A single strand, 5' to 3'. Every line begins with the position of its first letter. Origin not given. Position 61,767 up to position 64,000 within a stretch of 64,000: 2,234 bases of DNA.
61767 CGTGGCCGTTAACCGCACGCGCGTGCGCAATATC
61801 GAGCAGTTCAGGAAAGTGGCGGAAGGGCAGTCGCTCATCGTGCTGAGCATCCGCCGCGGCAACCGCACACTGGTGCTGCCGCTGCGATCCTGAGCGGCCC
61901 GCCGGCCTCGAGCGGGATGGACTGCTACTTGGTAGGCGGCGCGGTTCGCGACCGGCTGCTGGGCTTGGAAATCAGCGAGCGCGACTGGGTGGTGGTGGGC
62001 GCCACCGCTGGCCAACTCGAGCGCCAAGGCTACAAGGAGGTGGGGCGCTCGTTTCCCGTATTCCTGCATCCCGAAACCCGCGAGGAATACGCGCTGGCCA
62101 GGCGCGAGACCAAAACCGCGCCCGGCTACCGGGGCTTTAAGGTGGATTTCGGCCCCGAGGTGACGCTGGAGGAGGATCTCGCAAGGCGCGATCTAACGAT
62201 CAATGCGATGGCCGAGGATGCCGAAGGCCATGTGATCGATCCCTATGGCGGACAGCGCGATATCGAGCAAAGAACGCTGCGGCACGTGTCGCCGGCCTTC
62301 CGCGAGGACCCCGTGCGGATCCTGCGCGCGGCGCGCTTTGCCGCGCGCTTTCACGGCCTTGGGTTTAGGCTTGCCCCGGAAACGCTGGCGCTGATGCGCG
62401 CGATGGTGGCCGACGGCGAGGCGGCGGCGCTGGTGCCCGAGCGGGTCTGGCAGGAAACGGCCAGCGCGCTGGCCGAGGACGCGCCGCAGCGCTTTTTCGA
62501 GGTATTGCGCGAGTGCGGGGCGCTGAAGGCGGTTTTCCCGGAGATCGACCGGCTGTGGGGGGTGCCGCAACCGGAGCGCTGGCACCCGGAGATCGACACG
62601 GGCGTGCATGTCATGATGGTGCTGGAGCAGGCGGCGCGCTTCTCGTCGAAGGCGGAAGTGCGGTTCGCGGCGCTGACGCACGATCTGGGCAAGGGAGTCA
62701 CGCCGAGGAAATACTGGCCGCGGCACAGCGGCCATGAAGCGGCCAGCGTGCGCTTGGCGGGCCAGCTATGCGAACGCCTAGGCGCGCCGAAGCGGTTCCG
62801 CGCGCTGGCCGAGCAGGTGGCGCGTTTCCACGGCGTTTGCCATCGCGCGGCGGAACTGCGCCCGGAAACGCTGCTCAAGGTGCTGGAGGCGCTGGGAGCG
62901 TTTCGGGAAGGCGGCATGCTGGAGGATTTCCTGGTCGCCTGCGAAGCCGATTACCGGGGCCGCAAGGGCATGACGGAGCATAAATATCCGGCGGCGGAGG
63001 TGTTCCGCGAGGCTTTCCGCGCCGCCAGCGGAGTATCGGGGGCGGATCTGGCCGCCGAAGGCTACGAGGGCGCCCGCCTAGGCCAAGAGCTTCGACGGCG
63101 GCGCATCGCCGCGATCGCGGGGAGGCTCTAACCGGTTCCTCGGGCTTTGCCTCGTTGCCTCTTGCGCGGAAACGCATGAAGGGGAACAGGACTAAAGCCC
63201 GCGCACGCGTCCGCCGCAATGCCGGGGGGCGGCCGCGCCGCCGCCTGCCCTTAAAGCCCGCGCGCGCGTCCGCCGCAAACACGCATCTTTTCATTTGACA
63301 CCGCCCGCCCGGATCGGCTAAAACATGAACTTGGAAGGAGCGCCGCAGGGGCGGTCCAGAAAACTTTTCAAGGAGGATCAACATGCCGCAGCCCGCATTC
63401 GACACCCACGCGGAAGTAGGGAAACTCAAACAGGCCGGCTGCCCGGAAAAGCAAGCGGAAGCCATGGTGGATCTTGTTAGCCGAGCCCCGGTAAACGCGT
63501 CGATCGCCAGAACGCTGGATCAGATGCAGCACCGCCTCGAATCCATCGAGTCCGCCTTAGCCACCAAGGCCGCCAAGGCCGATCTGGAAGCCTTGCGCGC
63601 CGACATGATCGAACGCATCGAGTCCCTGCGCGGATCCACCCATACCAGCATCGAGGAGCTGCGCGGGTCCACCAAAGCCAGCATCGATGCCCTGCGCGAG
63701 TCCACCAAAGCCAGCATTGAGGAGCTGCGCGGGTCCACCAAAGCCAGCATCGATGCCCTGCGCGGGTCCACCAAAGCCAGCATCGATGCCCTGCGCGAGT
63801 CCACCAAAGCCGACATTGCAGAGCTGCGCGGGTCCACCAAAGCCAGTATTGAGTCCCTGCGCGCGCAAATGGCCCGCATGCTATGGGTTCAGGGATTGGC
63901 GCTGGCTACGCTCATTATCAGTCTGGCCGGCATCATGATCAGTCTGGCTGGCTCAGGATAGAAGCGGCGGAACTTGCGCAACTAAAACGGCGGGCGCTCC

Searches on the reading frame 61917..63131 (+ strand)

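Call 27: search_protein_families(library=pfam, proteins=[window:61917-63131:+])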
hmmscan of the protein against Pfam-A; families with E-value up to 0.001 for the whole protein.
window:61917-63131:+ (404 aa): 3 families
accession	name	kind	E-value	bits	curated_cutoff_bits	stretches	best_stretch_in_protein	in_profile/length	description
PF01743.26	PolyA_pol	-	3.1e-18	66.7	23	1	3-122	1-126/126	Poly A polymerase head domain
PF12627.12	PolyA_pol_RNAbd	-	7e-11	42.2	22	1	149-211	1-61/64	Probable RNA and SrmB- binding site of polymerase A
PF01966.28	HD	-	7.7e-08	33.1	22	1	230-311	3-92/116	HD domain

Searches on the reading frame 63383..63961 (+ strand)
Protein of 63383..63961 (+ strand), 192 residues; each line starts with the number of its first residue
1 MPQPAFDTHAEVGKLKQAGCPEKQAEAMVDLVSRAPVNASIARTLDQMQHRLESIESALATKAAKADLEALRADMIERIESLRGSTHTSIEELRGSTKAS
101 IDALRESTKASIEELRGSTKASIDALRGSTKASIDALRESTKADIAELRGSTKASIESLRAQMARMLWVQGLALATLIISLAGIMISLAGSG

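Call 82: search_protein_families(library=pfam, proteins=[window:63383-63961:+], max_evalue=0.0001)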
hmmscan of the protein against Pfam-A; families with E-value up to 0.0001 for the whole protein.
window:63383-63961:+ (192 aa): 2 families
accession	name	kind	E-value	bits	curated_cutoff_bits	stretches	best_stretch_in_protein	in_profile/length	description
PF01442.23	Apolipoprotein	-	1.7e-14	54.4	90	1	35-166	58-188/190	Apolipoprotein A1/A4/E domain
PF07798.16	CCDC90-like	-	1.8e-11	44.6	33.5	1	6-182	1-170/175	Coiled-coil domain-containing protein 90-like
